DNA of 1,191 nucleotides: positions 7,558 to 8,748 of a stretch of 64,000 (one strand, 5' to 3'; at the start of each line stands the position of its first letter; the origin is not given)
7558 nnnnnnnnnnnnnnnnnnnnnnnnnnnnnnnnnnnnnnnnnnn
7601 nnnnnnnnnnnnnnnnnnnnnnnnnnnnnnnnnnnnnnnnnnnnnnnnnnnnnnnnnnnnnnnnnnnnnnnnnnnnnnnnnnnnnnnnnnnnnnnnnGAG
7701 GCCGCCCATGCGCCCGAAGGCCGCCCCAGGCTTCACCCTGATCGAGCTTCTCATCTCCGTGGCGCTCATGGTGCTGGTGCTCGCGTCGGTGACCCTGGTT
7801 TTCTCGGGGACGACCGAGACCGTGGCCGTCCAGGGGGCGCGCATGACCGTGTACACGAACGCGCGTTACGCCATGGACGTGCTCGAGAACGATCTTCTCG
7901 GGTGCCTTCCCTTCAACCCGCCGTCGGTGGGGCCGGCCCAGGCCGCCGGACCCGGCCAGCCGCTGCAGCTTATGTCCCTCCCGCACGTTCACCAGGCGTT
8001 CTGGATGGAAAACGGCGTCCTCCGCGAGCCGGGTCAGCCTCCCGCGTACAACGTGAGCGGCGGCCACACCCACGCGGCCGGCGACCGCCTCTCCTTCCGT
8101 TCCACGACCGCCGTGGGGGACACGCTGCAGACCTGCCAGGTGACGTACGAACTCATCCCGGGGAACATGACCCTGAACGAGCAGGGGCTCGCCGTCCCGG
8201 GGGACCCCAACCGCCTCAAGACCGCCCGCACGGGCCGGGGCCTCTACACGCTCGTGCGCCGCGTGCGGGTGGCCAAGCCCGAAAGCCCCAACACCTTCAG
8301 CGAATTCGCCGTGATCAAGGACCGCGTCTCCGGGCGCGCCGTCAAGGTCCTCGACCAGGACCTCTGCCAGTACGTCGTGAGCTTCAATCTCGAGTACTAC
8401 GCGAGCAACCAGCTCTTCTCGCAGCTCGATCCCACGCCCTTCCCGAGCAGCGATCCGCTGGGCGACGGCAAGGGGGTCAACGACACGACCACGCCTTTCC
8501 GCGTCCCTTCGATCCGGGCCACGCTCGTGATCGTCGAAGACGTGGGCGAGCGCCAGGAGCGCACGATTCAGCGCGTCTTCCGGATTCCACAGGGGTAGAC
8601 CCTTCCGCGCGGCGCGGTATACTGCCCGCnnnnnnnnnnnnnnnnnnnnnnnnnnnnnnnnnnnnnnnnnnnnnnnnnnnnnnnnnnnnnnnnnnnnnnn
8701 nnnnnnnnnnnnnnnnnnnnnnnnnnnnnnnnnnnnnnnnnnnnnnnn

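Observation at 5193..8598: Five consecutive prepilin-type (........) pseudopilin genes with no cognate secretin, ATPase or platform genes in the window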

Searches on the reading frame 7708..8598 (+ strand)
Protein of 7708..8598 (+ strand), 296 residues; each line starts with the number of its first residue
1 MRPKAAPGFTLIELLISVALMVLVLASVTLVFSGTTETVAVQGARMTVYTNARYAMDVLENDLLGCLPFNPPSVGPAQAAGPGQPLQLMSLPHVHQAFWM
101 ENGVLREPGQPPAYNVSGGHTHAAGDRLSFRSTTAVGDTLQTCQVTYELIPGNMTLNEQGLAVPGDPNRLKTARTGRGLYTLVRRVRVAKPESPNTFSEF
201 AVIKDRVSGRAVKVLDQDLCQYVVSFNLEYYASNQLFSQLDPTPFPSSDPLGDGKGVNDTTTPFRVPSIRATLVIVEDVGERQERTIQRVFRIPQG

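Call 3: search_protein_families(library=pfam, proteins=[window:7708-8598:+], max_evalue=1)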
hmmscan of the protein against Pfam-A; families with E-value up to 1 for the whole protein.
window:7708-8598:+ (296 aa): 1 family
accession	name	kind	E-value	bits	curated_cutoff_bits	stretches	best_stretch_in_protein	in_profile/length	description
PF07963.17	N_methyl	-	3.4e-05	23.7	21.2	1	8-28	6-26/27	Prokaryotic N-terminal methylation motif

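Call 4: search_protein_families(library=ncbifam, proteins=[window:7708-8598:+], max_evalue=1)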
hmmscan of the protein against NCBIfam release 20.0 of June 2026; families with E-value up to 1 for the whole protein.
window:7708-8598:+ (296 aa): 12 families
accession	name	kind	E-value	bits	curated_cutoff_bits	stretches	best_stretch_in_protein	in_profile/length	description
TIGR02599.1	TIGR02599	subfamily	4.3e-06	26.2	256.5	1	8-63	1-56/361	Verru_Chthon cassette protein C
TIGR01708.2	typeII_sec_gspH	equivalog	8.6e-05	22.6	80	1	8-65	3-62/169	type II secretion system minor pseudopilin GspH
TIGR02532.1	IV_pilin_GFxxxE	domain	0.00098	18.9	16.3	1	8-27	3-22/24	prepilin-type N-terminal cleavage/methylation domain-containing protein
TIGR01711.1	gspJ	equivalog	0.0035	17.2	64.85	1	8-63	2-57/192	type II secretion system minor pseudopilin GspJ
TIGR01707.1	gspI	equivalog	0.0083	16.6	44.35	1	8-40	1-33/101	type II secretion system minor pseudopilin GspI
NF040982.1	ComGD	equivalog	0.01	16.3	70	1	8-42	3-37/139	competence type IV pilus minor pilin ComGD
NF010512.0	PRK13922.12-1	equivalog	0.021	14.1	336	1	13-49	10-46/287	rod shape-determining protein MreC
NF041013.1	T4P_ComGE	equivalog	0.027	14.6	49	1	7-28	4-25/83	competence type IV pilus minor pilin ComGE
NF041002.1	pilin_ComGF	equivalog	0.059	13.6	80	1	7-37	2-32/139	competence type IV pilus minor pilin ComGF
NF040888.1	trans_reg_YafC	equivalog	0.13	11.1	470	1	196-236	238-278/293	DNA-binding transcriptional regulator YafC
NF038304.1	EPS_HpsC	equivalog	0.14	11.7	200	1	6-28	20-42/318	hormogonium polysaccharide secretion pseudopilin HpsC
TIGR02596.1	TIGR02596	subfamily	0.36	10.9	70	1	9-42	1-34/196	Verru_Chthon cassette protein D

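Call 11: find_encoding_contigs(protein=window:7708-8598:+, flank=10000, max_places=6)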
Protein window:7708-8598:+ (296 aa): 6 contigs read that carry it; 6 places shown.
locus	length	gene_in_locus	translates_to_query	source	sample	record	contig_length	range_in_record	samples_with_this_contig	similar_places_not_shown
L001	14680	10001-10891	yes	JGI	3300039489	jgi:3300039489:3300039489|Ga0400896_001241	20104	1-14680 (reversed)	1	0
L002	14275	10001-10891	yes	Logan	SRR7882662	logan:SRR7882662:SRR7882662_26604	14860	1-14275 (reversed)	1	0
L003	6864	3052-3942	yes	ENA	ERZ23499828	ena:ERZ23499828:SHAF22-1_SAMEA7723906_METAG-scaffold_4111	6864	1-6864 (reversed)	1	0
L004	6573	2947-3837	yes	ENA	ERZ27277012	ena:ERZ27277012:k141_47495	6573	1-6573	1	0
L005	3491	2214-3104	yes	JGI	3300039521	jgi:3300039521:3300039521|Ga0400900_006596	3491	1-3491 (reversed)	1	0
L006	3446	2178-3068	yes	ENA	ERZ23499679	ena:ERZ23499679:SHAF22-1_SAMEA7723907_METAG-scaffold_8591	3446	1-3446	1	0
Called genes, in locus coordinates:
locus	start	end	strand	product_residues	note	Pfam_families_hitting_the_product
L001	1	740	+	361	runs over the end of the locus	PF13439:Glyco_transf_4 (weak), PF00534:Glycos_transf_1, PF13692:Glyco_trans_1_4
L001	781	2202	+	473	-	PF13727:CoA_binding_3, PF02397:Bac_transf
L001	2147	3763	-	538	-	PF06271:RDD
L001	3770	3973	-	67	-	PF07311:Dodecin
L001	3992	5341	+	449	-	PF13393:tRNA-synt_His, PF00587:tRNA-synt_2b, PF03129:HGTP_anticodon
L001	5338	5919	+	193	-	-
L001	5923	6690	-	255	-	PF00149:Metallophos, PF12850:Metallophos_2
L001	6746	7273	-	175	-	-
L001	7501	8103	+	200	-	PF07963:N_methyl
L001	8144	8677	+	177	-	PF07963:N_methyl, PF08334:T2SSG (faint)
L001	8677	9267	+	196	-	PF07963:N_methyl (weak)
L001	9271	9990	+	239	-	-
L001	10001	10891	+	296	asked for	-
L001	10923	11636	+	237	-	PF00149:Metallophos, PF12850:Metallophos_2 (weak)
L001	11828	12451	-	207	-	-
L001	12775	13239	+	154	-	PF02381:MraZ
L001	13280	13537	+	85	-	-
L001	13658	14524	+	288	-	PF01795:Methyltransf_5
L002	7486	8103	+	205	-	PF07963:N_methyl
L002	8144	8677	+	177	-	PF07963:N_methyl, PF08334:T2SSG (faint)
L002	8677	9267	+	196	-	PF07963:N_methyl (weak)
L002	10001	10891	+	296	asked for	-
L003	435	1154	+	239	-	PF07963:N_methyl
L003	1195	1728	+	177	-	PF07963:N_methyl, PF08334:T2SSG (faint)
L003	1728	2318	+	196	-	PF07963:N_methyl (weak)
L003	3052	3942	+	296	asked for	-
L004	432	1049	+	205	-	PF07963:N_methyl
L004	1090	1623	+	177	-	PF07963:N_methyl, PF08334:T2SSG (faint)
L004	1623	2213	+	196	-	PF07963:N_methyl (weak)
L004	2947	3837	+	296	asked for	-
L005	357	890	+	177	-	PF07963:N_methyl, PF08334:T2SSG (faint)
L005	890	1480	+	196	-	PF07963:N_methyl (weak)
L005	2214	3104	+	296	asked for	-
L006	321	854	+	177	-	PF07963:N_methyl (weak), PF08334:T2SSG (faint)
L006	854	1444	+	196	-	PF07963:N_methyl (weak)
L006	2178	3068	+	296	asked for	-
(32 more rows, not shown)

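Call 12: find_homologous_proteins(query=window:7708-8598:+, max_evalue=0.001)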
Query window:7708-8598:+ (296 aa): 190 proteins with E <= 0.001 among 2180 candidates; the best 120 are listed.
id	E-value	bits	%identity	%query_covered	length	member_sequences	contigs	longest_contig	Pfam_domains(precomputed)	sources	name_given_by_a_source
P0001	1.5e-187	640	97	100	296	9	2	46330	PF07963.18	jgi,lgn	jgi:prepilin-type N-terminal cleavage/methylation domain-containing protein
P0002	3.7e-130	451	68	100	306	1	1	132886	PF07963.18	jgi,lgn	jgi:prepilin-type N-terminal cleavage/methylation domain-containing protein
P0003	1.5e-123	430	64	99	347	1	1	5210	PF07963.18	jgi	-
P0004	3.2e-117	409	63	98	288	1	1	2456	PF07963.18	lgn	-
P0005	6.8e-116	405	65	98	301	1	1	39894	PF07963.18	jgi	jgi:prepilin-type N-terminal cleavage/methylation domain-containing protein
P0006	2.1e-112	393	63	98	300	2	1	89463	PF07963.18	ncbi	-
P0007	1.3e-102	361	60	93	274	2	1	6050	-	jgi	jgi:hypothetical protein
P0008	1.0e-98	348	55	97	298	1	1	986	PF07963.18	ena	-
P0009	2.0e-97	344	55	97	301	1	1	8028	PF07963.18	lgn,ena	-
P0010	2.2e-97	344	53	100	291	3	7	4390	PF07963.18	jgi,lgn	jgi:prepilin-type N-terminal cleavage/methylation domain-containing protein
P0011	3.0e-97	343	54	99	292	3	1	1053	PF07963.18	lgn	-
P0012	5.6e-97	343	57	97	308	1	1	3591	PF07963.18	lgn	-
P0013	7.6e-97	342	55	97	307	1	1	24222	PF07963.18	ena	-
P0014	8.8e-96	339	54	97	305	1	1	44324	PF07963.18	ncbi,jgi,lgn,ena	-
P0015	1.1e-94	335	58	98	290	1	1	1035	PF07963.18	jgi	jgi:type II secretory pathway pseudopilin PulG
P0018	1.2e-92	328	55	98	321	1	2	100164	PF07963.18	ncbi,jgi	jgi:prepilin-type N-terminal cleavage/methylation domain-containing protein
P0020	2.0e-92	328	57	98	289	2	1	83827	PF07963.18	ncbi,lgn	ncbi:MAG TPA: prepilin-type N-terminal cleavage/methylation domain-containing protein [Planctomyceto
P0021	4.2e-92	327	55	98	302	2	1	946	PF07963.18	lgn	-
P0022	5.4e-92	326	57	100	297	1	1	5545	PF07963.18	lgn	-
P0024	8.9e-92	325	57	99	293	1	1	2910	PF07963.18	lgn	-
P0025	9.4e-92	325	56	98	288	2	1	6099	PF07963.18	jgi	jgi:prepilin-type N-terminal cleavage/methylation domain-containing protein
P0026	2.0e-91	324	56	99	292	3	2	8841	PF07963.18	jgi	jgi:prepilin-type N-terminal cleavage/methylation domain-containing protein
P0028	2.6e-91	324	55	99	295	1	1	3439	PF07963.18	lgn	-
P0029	5.9e-91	323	56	98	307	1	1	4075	PF07963.18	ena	-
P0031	8.7e-91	322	53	100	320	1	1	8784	PF07963.18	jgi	jgi:prepilin-type N-terminal cleavage/methylation domain-containing protein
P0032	1.5e-90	321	54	98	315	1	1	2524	PF07963.18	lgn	-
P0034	2.0e-90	321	51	99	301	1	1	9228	PF07963.18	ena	-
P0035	2.2e-90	321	57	98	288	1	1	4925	PF07963.18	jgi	jgi:type II secretory pathway pseudopilin PulG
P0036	2.3e-90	321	51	99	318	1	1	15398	PF07963.18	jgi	jgi:hypothetical protein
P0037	4.5e-90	320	52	99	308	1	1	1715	PF07963.18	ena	-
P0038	4.6e-90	320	56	99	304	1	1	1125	PF07963.18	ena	-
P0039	6.6e-90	319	53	98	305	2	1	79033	PF07963.18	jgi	jgi:prepilin-type N-terminal cleavage/methylation domain-containing protein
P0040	1.3e-89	318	53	98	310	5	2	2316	PF07963.18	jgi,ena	-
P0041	7.6e-89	316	57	98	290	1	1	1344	PF07963.18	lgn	-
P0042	1.4e-88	315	55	97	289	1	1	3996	PF07963.18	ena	-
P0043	1.6e-88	315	55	98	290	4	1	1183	PF07963.18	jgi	jgi:type II secretory pathway pseudopilin PulG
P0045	2.9e-87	311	53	98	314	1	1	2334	PF07963.18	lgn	-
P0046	1.1e-86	309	50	100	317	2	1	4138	PF07963.18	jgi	jgi:hypothetical protein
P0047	1.6e-86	308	49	100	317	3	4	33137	PF07963.18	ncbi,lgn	-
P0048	5.8e-85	303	52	99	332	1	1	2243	PF07963.18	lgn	-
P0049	1.2e-84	302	49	99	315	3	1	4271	PF07963.18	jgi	jgi:prepilin-type N-terminal cleavage/methylation domain-containing protein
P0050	9.3e-83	296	52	98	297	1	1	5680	PF07963.18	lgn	-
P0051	1.0e-82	296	51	100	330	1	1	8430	PF07963.18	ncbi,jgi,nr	ncbi:MAG TPA: prepilin-type N-terminal cleavage/methylation domain-containing protein [Planctomyceto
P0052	1.8e-82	295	51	100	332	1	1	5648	PF07963.18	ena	-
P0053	6.2e-82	293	50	97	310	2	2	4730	PF07963.18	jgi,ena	jgi:prepilin-type N-terminal cleavage/methylation domain-containing protein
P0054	1.1e-81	292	50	99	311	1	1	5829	PF07963.18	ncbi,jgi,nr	ncbi:MAG TPA: prepilin-type N-terminal cleavage/methylation domain-containing protein [Planctomyceto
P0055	1.1e-81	292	50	100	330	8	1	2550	PF07963.18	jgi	-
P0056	2.8e-81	291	51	99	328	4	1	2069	PF07963.18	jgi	-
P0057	3.4e-81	291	51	99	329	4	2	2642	PF07963.18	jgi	jgi:hypothetical protein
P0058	2.3e-80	288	50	100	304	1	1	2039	PF07963.18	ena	-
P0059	3.3e-80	288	51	99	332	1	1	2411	PF07963.18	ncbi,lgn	-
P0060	1.7e-79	285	49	100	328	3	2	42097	PF07963.18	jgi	jgi:hypothetical protein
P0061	2.5e-79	285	51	99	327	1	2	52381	PF07963.18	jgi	jgi:prepilin-type N-terminal cleavage/methylation domain-containing protein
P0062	3.6e-79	284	51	97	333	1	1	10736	PF07963.18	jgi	jgi:hypothetical protein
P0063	6.3e-79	283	50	98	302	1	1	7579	PF07963.18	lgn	-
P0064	8.8e-79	283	49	100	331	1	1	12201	PF07963.18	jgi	jgi:hypothetical protein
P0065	9.2e-79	283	51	98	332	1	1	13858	PF07963.18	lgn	-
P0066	1.0e-78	283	50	99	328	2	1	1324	PF07963.18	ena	-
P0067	1.2e-78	282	49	99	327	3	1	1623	PF07963.18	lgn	-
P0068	1.4e-78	282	49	100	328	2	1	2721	PF07963.18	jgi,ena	-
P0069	2.0e-78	282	50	97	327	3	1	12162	PF07963.18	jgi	jgi:type II secretory pathway pseudopilin PulG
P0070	2.6e-78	281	49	99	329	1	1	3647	PF07963.18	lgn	-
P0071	4.0e-78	281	48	97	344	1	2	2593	PF07963.18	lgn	-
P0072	4.2e-78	281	48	100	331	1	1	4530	PF07963.18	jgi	-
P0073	4.6e-78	281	48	99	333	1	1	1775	PF07963.18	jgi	jgi:prepilin-type N-terminal cleavage/methylation domain-containing protein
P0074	5.0e-78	280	50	99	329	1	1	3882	PF07963.18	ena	-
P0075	6.1e-78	280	49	99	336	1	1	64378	PF07963.18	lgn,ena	-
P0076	6.4e-78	280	50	97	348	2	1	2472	PF07963.18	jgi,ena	-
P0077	7.0e-78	280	49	99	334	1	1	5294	PF07963.18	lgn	-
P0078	1.3e-77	279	50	97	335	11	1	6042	PF07963.18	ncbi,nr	ncbi:MAG TPA: prepilin-type N-terminal cleavage/methylation domain-containing protein [Planctomyceto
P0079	2.2e-77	278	48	97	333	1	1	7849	PF07963.18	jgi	jgi:prepilin-type N-terminal cleavage/methylation domain-containing protein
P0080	3.0e-77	278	49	100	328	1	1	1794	PF07963.18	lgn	-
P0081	4.4e-77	277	49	97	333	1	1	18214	PF07963.18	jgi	jgi:prepilin-type N-terminal cleavage/methylation domain-containing protein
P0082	6.1e-77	277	47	99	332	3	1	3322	PF07963.18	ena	-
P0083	7.6e-77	276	50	97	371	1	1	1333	PF07963.18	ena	-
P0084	8.8e-77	276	48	99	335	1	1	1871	PF07963.18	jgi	jgi:prepilin-type N-terminal cleavage/methylation domain-containing protein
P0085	9.8e-77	276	48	99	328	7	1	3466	PF07963.18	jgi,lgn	jgi:type II secretory pathway pseudopilin PulG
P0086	9.8e-77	276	47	97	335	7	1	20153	PF07963.18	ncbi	-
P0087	1.5e-76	276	48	99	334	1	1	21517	PF07963.18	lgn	-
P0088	1.8e-76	275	49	97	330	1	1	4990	PF07963.18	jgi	jgi:prepilin-type N-terminal cleavage/methylation domain-containing protein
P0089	2.6e-76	275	48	97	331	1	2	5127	PF07963.18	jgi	jgi:hypothetical protein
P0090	4.4e-76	274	49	98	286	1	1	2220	PF07963.18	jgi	jgi:prepilin-type N-terminal cleavage/methylation domain-containing protein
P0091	8.8e-76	273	49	97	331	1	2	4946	PF07963.18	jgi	jgi:prepilin-type N-terminal cleavage/methylation domain-containing protein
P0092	9.4e-76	273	47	97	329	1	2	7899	PF07963.18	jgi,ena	-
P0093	1.1e-75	273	48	97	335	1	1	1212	PF07963.18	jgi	-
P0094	2.7e-75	271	49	98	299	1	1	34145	PF07963.18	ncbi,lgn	-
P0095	2.3e-74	268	48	97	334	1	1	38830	PF07963.18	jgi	jgi:hypothetical protein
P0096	3.5e-74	268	46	99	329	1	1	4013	PF07963.18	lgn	-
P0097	4.8e-74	267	48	97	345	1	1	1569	PF07963.18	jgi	jgi:hypothetical protein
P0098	1.2e-73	266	48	100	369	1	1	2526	PF07963.18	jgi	jgi:hypothetical protein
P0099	1.4e-73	266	47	97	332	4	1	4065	PF07963.18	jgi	jgi:prepilin-type N-terminal cleavage/methylation domain-containing protein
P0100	2.8e-73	265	48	99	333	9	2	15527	PF07963.18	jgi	-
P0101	5.2e-73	264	50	99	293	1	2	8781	PF07963.18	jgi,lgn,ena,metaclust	metaclust:\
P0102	1.0e-72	263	48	97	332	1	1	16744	PF07963.18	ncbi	-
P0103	1.4e-72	263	46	99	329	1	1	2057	PF07963.18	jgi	jgi:type II secretory pathway pseudopilin PulG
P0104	1.9e-72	262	48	99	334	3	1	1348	PF07963.18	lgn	-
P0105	2.0e-72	262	47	97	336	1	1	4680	PF07963.18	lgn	-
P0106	1.2e-71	259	48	98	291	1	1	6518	PF07963.18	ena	-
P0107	1.2e-71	259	46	99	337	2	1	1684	PF07963.18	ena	-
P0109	4.1e-71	258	47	98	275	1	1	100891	PF07963.18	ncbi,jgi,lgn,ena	-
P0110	5.0e-71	257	49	98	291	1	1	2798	PF07963.18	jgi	jgi:prepilin-type N-terminal cleavage/methylation domain-containing protein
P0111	6.7e-71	257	48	98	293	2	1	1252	PF07963.18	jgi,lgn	jgi:prepilin-type N-terminal cleavage/methylation domain-containing protein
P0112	1.4e-70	256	49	98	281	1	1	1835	PF07963.18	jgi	jgi:type II secretory pathway pseudopilin PulG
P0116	9.7e-70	253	47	98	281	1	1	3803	PF07963.18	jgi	jgi:prepilin-type N-terminal cleavage/methylation domain-containing protein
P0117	9.7e-70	253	47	100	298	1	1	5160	PF07963.18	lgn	-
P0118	1.3e-69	253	47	98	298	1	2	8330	PF07963.18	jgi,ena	-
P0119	8.4e-69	250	47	98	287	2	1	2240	PF07963.18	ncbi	-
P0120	3.9e-68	248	48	99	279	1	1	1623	PF07963.18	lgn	-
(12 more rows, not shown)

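Call 13: find_encoding_contigs(protein=P0002, flank=10000, max_places=2)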
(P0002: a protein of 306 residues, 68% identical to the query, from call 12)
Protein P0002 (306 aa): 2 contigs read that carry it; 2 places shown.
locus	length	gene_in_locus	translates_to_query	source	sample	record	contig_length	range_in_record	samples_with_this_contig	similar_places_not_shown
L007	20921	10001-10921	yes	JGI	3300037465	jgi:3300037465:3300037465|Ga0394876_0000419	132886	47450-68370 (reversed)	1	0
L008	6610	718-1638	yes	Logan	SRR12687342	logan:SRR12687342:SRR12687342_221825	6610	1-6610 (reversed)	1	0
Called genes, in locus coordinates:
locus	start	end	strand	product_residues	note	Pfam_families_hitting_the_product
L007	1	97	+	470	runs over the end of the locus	PF13727:CoA_binding_3, PF02397:Bac_transf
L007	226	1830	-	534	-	PF06271:RDD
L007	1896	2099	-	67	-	PF07311:Dodecin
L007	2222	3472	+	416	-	PF13393:tRNA-synt_His, PF00587:tRNA-synt_2b, PF13393:tRNA-synt_His, PF03129:HGTP_anticodon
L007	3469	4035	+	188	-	-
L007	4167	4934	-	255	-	PF00149:Metallophos, PF12850:Metallophos_2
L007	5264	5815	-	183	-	-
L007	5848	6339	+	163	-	-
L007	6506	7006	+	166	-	-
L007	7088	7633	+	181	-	PF07963:N_methyl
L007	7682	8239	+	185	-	PF08334:T2SSG (faint)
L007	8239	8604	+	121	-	PF07963:N_methyl (weak)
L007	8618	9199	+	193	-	PF07963:N_methyl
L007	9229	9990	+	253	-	-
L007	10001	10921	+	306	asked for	PF07963:N_methyl (weak)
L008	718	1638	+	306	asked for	PF07963:N_methyl (weak)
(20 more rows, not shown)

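Call 14: find_encoding_contigs(protein=P0109, flank=10000, max_places=2)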
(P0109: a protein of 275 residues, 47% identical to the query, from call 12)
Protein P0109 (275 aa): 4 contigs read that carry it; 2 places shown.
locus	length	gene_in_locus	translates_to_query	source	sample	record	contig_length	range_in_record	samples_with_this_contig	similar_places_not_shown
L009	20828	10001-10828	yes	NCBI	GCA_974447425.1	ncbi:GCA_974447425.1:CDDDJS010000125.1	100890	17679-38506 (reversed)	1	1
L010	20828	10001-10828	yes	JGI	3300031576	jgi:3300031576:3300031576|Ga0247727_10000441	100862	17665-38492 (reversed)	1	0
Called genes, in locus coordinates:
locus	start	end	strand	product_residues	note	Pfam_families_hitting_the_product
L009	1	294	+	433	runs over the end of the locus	PF05221:AdoHcyase, PF00670:AdoHcyase_NAD, PF02826:2-Hacid_dh_C, PF07991:KARI_N (weak)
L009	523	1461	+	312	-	PF01464:SLT (weak)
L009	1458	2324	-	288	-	PF02810:SEC-C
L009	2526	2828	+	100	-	-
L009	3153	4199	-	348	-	PF06271:RDD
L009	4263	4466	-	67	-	PF07311:Dodecin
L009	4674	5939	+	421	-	PF13393:tRNA-synt_His, PF00587:tRNA-synt_2b, PF13393:tRNA-synt_His, PF03129:HGTP_anticodon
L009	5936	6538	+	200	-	-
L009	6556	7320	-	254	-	PF00149:Metallophos, PF12850:Metallophos_2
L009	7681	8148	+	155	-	PF07963:N_methyl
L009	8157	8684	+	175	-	PF07963:N_methyl (weak), PF08334:T2SSG (faint)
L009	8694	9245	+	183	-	PF07963:N_methyl (weak)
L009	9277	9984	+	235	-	-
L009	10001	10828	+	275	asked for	PF07963:N_methyl (weak)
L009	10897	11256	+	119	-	-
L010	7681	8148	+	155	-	PF07963:N_methyl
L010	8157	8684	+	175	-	PF07963:N_methyl (weak), PF08334:T2SSG (faint)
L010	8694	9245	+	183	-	PF07963:N_methyl (weak)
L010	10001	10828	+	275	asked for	PF07963:N_methyl (weak)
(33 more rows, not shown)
